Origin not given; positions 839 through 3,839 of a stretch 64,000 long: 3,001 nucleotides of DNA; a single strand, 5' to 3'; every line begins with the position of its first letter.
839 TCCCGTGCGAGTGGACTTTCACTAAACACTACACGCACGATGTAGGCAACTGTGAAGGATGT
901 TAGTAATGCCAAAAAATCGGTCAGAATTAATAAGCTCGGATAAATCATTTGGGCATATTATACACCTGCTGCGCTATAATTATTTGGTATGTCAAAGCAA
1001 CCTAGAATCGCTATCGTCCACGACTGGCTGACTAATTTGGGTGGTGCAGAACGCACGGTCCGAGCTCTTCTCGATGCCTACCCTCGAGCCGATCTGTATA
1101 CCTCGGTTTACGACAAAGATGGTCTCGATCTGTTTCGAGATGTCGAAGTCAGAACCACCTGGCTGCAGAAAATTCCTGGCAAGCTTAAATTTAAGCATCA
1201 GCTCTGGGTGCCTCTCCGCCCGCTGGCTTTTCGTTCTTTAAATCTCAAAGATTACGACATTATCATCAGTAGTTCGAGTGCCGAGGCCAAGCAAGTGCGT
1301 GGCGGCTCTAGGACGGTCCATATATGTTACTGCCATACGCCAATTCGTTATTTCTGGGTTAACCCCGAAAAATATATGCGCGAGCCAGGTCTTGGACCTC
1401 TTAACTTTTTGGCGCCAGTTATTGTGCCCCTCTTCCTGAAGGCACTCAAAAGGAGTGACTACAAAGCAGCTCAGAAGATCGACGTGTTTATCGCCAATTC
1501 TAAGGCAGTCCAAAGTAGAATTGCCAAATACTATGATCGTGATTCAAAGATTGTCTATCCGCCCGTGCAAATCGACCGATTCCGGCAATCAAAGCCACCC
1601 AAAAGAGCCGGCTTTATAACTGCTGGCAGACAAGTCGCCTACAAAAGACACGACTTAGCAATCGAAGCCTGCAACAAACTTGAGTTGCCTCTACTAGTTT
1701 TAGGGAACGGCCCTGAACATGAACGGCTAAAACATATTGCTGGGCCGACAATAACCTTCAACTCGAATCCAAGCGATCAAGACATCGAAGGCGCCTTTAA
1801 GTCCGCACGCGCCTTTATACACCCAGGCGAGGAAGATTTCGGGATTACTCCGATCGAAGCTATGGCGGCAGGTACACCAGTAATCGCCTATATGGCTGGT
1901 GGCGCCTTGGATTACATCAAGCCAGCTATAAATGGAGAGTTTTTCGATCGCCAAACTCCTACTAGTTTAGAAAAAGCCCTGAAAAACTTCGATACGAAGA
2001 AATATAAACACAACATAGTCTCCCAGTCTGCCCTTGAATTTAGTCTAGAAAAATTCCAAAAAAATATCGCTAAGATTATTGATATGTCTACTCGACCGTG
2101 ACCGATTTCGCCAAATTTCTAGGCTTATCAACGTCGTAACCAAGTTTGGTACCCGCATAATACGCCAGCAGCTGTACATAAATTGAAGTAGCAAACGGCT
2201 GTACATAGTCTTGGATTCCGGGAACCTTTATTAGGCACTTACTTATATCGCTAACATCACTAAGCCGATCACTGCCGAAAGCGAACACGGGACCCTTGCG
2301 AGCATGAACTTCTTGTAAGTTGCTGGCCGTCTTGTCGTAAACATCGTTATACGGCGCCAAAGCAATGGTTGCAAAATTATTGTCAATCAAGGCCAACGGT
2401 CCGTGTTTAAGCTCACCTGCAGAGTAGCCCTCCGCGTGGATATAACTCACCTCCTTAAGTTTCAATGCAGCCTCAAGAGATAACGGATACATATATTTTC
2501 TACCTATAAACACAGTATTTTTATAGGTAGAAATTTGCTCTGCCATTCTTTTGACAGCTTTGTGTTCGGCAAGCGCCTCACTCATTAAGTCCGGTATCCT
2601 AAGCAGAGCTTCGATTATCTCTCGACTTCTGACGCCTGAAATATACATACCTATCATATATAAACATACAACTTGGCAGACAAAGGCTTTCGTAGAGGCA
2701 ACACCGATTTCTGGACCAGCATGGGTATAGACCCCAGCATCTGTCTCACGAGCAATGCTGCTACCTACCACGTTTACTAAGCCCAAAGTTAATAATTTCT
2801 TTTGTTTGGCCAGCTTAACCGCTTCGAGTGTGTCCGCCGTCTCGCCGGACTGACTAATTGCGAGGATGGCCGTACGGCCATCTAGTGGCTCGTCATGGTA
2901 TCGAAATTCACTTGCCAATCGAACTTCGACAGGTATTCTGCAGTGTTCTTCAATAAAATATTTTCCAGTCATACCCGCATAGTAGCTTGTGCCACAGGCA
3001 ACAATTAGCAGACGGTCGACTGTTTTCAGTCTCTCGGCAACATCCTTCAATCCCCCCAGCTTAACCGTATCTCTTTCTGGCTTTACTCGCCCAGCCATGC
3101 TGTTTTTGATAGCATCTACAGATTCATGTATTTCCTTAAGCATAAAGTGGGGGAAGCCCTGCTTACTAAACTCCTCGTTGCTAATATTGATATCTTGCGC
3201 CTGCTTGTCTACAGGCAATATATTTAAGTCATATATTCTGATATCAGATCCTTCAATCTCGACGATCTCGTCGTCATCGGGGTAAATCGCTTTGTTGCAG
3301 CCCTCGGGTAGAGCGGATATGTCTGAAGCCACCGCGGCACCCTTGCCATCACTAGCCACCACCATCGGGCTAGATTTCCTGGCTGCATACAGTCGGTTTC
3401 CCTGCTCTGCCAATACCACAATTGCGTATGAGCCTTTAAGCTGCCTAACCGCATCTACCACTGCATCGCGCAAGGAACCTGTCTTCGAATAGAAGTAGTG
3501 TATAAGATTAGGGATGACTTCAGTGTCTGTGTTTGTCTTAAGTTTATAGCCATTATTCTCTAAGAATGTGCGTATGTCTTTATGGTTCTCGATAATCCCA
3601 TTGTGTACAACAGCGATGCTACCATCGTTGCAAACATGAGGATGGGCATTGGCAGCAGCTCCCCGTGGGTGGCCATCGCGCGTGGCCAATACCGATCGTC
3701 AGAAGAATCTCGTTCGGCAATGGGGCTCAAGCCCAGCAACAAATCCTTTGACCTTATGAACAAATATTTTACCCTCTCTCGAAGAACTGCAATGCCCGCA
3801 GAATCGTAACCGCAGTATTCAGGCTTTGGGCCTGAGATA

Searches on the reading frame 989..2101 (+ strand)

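Call 62: search_protein_families(library=pfam, proteins=[window:989-2101:+], max_evalue=0.0001)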
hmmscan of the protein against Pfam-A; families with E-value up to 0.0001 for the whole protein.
window:989-2101:+ (370 aa): 4 families
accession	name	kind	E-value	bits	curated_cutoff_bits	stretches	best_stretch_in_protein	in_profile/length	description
PF00534.26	Glycos_transf_1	-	2e-23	83.3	26.4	1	195-336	4-157/172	Glycosyl transferases group 1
PF13692.12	Glyco_trans_1_4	-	3.2e-15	57.1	27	1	209-332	4-137/142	Glycosyl transferases group 1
PF13439.12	Glyco_transf_4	-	1.9e-09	38.2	28.5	1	18-197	2-170/170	Glycosyltransferase Family 4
PF20706.3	GT4-conflict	-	4e-06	26.5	26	1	200-317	189-327/385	Family 4 Glycosyltransferase in conflict systems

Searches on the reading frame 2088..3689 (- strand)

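Call 62: search_protein_families(library=pfam, proteins=[window:2088-3689:-], max_evalue=0.0001)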
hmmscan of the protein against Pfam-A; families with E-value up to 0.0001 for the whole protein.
window:2088-3689:- (533 aa): 3 families
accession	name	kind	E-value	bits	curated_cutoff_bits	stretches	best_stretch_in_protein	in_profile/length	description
PF01380.27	SIS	-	1.2e-44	151.7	25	2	224-346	5-128/131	SIS domain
PF13537.11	GATase_7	-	2.3e-18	66.8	25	1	13-127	11-121/123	Glutamine amidotransferase domain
PF13522.11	GATase_6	-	2.5e-13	50.6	27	1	13-123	27-130/130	Glutamine amidotransferase domain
